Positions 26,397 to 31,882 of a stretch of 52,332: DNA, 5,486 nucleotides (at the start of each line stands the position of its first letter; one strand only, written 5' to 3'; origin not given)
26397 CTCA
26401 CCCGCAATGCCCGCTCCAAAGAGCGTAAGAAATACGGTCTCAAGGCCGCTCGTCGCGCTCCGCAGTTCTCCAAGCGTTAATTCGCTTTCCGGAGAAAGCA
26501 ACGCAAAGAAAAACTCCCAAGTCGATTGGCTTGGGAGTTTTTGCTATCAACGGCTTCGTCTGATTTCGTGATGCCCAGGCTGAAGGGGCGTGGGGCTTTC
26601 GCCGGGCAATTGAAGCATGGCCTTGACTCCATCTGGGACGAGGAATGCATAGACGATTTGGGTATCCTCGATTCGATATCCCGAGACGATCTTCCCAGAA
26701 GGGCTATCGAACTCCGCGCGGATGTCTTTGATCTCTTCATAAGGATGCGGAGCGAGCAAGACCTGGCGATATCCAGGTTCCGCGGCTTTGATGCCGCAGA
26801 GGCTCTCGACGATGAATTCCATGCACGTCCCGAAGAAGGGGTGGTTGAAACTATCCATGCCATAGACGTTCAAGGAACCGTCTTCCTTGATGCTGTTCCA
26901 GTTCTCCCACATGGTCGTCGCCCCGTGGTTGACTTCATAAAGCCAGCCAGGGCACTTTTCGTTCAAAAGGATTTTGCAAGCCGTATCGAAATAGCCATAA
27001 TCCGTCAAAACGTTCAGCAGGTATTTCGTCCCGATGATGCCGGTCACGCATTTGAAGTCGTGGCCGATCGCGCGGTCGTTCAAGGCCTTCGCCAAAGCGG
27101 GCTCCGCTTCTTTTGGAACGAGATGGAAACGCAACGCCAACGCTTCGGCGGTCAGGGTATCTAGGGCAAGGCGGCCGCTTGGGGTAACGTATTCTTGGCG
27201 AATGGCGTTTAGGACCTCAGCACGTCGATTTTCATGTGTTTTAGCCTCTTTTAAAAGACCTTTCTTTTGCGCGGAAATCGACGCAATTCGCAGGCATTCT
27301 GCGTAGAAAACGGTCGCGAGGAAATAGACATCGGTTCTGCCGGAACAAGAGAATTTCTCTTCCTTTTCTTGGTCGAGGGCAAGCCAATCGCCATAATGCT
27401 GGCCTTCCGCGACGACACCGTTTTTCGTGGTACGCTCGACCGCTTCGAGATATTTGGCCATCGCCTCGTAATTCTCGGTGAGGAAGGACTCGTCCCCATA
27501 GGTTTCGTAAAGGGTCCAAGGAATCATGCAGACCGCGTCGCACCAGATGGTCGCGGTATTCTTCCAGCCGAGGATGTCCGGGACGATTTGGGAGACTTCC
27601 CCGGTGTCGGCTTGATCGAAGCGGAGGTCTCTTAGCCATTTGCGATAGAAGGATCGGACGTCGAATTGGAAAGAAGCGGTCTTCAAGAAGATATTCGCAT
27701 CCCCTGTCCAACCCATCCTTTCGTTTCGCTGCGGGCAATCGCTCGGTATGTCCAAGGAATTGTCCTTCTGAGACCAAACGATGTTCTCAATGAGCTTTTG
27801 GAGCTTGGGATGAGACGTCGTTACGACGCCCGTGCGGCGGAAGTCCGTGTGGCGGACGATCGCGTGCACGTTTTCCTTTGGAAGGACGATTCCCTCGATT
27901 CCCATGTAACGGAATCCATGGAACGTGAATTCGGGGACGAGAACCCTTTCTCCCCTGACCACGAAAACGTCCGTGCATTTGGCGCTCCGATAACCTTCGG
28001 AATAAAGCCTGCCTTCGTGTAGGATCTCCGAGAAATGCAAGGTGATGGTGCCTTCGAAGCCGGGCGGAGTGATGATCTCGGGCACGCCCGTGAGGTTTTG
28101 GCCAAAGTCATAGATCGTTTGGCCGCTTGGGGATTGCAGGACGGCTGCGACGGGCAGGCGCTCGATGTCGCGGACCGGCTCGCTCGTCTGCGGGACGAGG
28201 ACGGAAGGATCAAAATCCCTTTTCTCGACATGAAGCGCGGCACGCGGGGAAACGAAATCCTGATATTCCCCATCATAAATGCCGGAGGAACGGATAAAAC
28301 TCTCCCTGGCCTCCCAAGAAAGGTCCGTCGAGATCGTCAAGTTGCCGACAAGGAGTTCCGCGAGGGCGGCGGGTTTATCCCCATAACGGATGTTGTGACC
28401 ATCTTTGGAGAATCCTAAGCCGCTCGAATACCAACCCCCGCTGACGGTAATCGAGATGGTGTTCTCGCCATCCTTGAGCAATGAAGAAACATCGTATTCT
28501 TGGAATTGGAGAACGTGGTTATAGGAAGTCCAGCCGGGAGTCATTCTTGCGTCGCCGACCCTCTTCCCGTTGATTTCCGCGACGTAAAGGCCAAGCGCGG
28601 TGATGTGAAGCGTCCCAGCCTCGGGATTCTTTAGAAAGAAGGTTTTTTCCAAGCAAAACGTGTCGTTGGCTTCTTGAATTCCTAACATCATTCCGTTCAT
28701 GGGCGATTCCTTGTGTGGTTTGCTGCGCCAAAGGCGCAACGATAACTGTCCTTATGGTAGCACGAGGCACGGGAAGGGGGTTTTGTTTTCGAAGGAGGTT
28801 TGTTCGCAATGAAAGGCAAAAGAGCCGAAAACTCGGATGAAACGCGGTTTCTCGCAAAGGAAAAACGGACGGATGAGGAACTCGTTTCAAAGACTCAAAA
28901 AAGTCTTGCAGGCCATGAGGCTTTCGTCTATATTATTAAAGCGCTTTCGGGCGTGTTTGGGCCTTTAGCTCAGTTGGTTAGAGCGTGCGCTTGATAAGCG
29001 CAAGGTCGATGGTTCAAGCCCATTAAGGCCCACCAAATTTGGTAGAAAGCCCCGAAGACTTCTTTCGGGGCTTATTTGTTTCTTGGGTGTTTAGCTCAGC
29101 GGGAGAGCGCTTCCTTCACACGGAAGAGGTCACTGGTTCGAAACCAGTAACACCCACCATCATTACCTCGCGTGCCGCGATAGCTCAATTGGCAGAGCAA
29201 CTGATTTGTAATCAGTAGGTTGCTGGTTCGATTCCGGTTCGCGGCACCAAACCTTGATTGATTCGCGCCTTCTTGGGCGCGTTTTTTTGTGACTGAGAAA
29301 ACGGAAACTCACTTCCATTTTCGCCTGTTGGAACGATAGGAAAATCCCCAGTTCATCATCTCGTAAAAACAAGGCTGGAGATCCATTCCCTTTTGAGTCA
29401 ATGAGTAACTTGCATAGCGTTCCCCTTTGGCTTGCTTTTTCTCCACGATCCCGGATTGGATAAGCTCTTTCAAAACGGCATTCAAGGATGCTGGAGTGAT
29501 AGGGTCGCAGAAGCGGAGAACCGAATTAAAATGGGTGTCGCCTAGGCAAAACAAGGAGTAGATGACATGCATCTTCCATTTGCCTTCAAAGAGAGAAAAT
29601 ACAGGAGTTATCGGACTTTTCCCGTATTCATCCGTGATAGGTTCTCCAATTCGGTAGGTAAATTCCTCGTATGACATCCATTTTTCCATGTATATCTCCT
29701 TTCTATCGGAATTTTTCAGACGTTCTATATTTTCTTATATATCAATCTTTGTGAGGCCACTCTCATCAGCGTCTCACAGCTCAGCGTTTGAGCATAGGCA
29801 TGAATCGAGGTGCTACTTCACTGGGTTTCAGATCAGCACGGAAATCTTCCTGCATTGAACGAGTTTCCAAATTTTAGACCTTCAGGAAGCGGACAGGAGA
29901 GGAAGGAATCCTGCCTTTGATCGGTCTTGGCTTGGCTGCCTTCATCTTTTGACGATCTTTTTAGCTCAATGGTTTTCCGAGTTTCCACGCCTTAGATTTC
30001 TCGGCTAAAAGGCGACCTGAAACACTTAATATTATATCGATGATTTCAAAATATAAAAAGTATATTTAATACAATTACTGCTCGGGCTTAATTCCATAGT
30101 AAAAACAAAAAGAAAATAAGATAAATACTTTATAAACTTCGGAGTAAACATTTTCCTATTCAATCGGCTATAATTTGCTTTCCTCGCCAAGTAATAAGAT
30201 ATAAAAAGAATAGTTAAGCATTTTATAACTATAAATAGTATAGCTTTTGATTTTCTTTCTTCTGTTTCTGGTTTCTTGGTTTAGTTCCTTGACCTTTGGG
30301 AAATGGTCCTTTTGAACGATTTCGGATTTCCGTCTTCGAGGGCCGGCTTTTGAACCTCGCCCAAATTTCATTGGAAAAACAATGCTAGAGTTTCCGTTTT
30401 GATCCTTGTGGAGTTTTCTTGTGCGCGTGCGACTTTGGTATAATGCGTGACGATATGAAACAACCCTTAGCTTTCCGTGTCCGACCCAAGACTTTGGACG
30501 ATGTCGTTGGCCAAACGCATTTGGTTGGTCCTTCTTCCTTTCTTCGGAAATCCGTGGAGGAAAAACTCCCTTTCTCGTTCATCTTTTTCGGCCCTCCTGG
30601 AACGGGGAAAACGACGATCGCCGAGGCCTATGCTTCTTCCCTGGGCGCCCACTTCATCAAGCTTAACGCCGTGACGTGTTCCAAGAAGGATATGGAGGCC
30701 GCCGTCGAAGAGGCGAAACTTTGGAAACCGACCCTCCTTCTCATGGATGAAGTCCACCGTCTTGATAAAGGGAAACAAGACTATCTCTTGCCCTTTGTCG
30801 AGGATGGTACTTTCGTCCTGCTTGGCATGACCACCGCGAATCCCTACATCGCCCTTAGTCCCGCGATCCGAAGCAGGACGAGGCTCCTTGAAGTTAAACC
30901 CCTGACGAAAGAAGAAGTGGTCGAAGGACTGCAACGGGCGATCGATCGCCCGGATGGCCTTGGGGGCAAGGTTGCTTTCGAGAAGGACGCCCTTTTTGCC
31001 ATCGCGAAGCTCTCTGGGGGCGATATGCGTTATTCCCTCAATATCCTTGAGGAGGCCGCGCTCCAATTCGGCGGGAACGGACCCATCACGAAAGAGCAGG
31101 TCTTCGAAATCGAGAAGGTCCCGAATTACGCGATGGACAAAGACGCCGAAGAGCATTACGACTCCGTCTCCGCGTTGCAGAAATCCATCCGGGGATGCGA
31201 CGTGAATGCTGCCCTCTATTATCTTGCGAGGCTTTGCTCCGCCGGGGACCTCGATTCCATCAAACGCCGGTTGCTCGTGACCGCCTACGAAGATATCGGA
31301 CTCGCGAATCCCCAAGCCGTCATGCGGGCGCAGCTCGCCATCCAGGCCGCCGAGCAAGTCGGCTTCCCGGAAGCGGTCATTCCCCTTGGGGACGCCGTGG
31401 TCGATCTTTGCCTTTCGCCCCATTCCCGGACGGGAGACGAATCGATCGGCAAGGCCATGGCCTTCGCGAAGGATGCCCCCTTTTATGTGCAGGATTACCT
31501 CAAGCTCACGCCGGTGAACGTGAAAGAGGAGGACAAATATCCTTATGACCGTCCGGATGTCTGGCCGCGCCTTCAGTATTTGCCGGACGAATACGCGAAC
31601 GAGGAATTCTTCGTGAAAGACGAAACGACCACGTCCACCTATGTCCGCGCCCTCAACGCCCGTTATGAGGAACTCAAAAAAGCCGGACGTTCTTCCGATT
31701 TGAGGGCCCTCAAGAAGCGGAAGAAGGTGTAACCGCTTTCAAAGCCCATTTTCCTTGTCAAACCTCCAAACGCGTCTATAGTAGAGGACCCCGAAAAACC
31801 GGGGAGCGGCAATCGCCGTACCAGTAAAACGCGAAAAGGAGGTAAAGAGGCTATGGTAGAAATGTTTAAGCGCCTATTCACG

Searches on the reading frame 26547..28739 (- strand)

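Call 46: search_protein_families(library=pfam, proteins=[window:26547-28739:-], max_evalue=0.001)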
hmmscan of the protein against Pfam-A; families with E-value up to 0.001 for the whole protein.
window:26547-28739:- (730 aa): 4 families
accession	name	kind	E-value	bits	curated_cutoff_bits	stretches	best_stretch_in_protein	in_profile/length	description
PF17389.8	Bac_rhamnosid6H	-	2.2e-101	340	24.5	1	301-646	1-338/339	Bacterial alpha-L-rhamnosidase 6 hairpin glycosidase domain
PF08531.16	Bac_rhamnosid_N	-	1.2e-37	129.9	25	1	39-163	3-131/172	Alpha-L-rhamnosidase N-terminal domain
PF05592.18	Bac_rhamnosid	-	1.9e-19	69.9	22.2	1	203-295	3-100/102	Bacterial alpha-L-rhamnosidase concanavalin-like domain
PF17390.7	Bac_rhamnosid_C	-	2.4e-16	59.7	22.1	1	649-717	1-69/78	Bacterial alpha-L-rhamnosidase C-terminal domain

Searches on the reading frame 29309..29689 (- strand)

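Call 46: search_protein_families(library=pfam, proteins=[window:29309-29689:-], max_evalue=0.001)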
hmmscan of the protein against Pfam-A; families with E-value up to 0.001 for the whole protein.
window:29309-29689:- (126 aa): 1 family
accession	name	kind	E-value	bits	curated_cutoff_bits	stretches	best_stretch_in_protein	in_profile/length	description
PF01638.23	HxlR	-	1.6e-14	53.9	20.8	1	35-120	3-88/91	HxlR-like helix-turn-helix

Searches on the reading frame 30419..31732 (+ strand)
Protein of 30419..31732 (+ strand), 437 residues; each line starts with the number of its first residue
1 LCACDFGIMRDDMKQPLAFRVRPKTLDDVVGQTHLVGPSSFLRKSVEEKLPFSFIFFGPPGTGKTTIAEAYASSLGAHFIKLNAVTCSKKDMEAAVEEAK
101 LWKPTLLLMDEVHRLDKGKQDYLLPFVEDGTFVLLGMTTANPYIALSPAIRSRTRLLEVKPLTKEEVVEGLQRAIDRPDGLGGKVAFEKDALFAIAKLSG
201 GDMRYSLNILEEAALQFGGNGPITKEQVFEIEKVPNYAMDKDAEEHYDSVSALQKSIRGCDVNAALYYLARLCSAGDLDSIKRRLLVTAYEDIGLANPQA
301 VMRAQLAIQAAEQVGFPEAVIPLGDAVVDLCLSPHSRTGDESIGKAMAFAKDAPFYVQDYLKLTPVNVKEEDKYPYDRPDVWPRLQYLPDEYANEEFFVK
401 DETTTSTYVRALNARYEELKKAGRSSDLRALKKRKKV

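Call 46: search_protein_families(library=pfam, proteins=[window:30419-31732:+], max_evalue=0.001)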
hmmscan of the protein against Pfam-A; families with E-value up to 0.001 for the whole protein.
window:30419-31732:+ (437 aa): 9 families
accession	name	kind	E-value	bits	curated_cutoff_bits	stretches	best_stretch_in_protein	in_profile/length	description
PF12002.13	MgsA_C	-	2e-36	125.8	27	1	259-407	1-157/167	MgsA AAA+ ATPase C terminal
PF16193.11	AAA_assoc_2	-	1.2e-17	64.4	34.3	1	184-258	4-81/81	AAA C-terminal domain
PF00004.35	AAA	-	3.3e-15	57.1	21.2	1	55-154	2-123/131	ATPase family associated with various cellular activities (AAA)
PF05496.18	RuvB_N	-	1.3e-11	45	27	1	21-132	1-113/159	Holliday junction DNA helicase RuvB P-loop domain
PF13173.12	AAA_14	-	3e-05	24.5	27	1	55-167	6-128/129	AAA domain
PF13401.12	AAA_22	-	3.8e-05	24.5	27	0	55-90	9-44/130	AAA domain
PF07728.20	AAA_5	-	0.0003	21.2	22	0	54-130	2-93/139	AAA domain (dynein-related subfamily)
PF21960.2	RCF1-5-like_lid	-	0.00054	20.3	27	0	184-215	11-43/43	RCF1/5-like, AAA+ ATPase lid domain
PF13238.12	AAA_18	-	0.00072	20.5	29.4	0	57-126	4-62/128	AAA domain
